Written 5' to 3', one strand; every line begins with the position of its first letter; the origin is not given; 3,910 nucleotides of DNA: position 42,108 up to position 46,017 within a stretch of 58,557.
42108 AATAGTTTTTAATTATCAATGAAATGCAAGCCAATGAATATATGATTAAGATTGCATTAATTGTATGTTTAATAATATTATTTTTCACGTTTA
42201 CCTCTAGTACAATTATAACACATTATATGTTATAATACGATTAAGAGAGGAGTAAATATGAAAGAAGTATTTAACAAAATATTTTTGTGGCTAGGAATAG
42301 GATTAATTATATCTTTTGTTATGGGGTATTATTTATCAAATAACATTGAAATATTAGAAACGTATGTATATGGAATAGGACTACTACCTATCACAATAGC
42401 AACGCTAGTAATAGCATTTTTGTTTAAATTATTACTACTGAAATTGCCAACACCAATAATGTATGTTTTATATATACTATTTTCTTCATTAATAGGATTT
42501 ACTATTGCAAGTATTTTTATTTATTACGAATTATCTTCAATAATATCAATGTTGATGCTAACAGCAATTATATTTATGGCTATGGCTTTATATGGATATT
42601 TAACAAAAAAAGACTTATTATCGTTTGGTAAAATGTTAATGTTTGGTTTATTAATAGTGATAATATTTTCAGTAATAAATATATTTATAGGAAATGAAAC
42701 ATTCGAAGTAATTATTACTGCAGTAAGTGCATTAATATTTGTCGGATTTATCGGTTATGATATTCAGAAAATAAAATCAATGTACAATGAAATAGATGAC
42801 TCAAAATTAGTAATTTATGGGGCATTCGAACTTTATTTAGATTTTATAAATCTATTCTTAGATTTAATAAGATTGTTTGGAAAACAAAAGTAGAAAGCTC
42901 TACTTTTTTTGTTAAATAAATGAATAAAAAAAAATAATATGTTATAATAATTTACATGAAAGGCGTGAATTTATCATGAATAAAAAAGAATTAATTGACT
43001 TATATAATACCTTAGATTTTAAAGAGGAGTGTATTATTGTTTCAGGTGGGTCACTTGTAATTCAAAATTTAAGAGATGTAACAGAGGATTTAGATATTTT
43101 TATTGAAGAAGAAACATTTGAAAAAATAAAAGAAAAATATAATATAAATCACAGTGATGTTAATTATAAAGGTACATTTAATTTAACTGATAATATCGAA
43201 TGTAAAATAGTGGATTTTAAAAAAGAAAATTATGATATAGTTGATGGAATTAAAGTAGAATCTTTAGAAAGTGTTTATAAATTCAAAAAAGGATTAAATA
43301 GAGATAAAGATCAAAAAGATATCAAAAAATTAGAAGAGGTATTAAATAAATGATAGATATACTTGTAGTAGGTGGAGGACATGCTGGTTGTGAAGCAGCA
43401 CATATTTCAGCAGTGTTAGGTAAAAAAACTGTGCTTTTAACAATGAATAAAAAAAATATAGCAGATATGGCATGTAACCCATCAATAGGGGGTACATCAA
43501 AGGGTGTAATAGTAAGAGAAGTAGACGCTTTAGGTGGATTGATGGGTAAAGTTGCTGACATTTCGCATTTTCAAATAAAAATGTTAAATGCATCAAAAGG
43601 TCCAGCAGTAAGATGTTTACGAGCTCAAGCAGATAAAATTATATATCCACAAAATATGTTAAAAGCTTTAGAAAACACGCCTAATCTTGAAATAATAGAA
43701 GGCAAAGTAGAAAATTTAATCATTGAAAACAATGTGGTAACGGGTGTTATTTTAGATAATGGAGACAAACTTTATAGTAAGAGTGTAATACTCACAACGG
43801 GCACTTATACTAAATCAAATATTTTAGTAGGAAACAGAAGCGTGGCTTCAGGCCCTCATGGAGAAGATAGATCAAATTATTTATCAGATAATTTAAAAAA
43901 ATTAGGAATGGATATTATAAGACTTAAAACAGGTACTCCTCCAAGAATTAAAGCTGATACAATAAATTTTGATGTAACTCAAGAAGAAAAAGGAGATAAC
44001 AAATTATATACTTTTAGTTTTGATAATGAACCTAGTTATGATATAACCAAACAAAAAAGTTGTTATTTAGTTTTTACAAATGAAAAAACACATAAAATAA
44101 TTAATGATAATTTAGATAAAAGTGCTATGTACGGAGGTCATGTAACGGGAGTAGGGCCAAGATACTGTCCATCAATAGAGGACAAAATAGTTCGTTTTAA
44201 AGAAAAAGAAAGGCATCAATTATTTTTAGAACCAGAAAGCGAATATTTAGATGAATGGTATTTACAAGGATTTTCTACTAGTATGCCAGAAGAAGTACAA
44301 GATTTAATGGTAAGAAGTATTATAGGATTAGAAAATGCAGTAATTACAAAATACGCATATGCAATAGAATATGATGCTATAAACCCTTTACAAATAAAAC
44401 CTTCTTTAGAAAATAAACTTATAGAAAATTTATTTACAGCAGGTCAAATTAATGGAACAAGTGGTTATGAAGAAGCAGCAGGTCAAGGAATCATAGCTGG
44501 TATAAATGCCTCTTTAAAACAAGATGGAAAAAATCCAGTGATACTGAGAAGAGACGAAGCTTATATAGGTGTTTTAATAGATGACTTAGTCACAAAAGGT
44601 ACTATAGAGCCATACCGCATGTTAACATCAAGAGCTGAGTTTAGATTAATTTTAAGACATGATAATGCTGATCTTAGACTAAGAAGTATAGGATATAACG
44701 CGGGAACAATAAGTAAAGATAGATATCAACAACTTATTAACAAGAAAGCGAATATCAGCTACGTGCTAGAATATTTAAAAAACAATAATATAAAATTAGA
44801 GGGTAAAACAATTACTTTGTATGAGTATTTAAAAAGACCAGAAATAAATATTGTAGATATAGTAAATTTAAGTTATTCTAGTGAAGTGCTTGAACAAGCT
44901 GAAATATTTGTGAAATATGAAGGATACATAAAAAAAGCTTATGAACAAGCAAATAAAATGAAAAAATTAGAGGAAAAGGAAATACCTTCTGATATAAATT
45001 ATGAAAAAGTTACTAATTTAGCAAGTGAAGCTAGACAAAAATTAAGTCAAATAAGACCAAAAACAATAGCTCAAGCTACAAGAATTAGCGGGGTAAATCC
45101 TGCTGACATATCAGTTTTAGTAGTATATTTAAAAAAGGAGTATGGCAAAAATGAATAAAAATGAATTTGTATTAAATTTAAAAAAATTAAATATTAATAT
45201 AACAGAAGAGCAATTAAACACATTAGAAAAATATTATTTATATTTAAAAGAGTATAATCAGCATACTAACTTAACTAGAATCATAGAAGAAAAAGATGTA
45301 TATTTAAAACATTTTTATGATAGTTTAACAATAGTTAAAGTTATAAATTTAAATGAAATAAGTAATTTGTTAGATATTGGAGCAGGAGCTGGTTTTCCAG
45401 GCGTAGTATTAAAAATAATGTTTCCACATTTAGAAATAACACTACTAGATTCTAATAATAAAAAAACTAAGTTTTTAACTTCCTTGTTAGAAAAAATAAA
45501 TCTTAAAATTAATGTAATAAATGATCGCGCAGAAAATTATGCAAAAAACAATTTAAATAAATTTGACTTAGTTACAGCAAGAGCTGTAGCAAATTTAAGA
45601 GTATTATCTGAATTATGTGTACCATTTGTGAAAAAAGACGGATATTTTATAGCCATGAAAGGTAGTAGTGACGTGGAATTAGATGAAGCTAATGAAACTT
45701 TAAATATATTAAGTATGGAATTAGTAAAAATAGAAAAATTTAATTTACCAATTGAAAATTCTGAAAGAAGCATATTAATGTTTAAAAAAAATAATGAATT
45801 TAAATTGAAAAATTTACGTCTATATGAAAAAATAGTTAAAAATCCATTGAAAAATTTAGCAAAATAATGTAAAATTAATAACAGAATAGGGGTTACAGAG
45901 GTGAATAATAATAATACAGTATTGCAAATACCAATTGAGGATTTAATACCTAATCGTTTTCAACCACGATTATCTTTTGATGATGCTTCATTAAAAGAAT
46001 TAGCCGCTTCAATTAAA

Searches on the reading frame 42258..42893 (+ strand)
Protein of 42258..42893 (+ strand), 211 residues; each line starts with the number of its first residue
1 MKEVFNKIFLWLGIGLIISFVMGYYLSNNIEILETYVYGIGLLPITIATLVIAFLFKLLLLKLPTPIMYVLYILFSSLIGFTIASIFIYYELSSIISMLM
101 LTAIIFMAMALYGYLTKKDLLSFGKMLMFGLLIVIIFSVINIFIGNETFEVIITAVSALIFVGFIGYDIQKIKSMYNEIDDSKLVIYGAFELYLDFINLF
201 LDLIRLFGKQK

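Call 8: search_protein_families(library=pfam, proteins=[window:42258-42893:+])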
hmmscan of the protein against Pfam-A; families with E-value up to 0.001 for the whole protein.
window:42258-42893:+ (211 aa): 1 family
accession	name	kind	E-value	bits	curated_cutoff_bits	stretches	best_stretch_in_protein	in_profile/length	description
PF01027.25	Bax1-I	-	1.8e-45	155.7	34.1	1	3-207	2-207/207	Inhibitor of apoptosis-promoting Bax1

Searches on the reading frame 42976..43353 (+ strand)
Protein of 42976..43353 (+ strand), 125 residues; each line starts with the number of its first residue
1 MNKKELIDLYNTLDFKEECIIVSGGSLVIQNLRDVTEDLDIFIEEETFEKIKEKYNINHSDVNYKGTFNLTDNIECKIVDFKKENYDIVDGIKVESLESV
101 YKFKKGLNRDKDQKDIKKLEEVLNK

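Call 8: search_protein_families(library=pfam, proteins=[window:42976-43353:+])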
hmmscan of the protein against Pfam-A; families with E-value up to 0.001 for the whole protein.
window:42976-43353:+ (125 aa): 1 family
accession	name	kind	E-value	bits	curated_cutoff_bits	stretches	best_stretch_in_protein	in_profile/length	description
PF19502.5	DUF6036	-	0.00076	19.8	23.6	0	16-118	19-117/164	Nucleotidyltransferase of unknown function (DUF6036)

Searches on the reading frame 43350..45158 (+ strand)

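Call 7: search_protein_families(library=ncbifam, proteins=[window:43350-45158:+])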
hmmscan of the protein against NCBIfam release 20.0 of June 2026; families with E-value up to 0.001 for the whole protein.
window:43350-45158:+ (602 aa): 4 families
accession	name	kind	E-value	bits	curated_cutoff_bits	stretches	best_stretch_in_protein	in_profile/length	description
TIGR00136.1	mnmG_gidA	equivalog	2.6e-247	822.1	524.85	1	3-597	2-615/616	tRNA uridine-5-carboxymethylaminomethyl(34) synthesis enzyme MnmG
NF003739.0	PRK05335.1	equivalog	4.8e-21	75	262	2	301-416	274-389/441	methylenetetrahydrofolate--tRNA-(uracil(54)-C(5))-methyltransferase (FADH(2)-oxidizing) TrmFO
TIGR00137.1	gid_trmFO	equivalog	1.9e-20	73.1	428.65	1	303-417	273-387/433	FADH(2)-oxidizing methylenetetrahydrofolate--tRNA-(uracil(54)-C(5))-methyltransferase TrmFO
TIGR02032.1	GG-red-SF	subfamily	0.00058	19.6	158.8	0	3-155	2-150/297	geranylgeranyl reductase family protein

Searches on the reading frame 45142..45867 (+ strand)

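Call 7: search_protein_families(library=ncbifam, proteins=[window:45142-45867:+])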
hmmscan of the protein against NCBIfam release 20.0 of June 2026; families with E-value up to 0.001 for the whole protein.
window:45142-45867:+ (241 aa): 5 families
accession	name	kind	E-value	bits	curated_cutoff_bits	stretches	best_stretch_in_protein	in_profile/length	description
TIGR00138.1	rsmG_gidB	equivalog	3.3e-47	160.5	99.5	1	28-215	1-182/183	16S rRNA (guanine(527)-N(7))-methyltransferase RsmG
NF006138.0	PRK08287.1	equivalog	3.1e-06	27.1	210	1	65-131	24-91/189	decarboxylating cobalt-precorrin-6B (C(15))-methyltransferase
TIGR02469.1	CbiT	equivalog_domain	2.6e-05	24.5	78.3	1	64-145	11-93/124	precorrin-6Y C5,15-methyltransferase (decarboxylating) subunit CbiT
TIGR02072.1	BioC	equivalog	0.00076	19.4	184.95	0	71-148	33-105/244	malonyl-ACP O-methyltransferase BioC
TIGR03534.1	RF_mod_PrmC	equivalog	0.00099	18.6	199.1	0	65-145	81-161/253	peptide chain release factor N(5)-glutamine methyltransferase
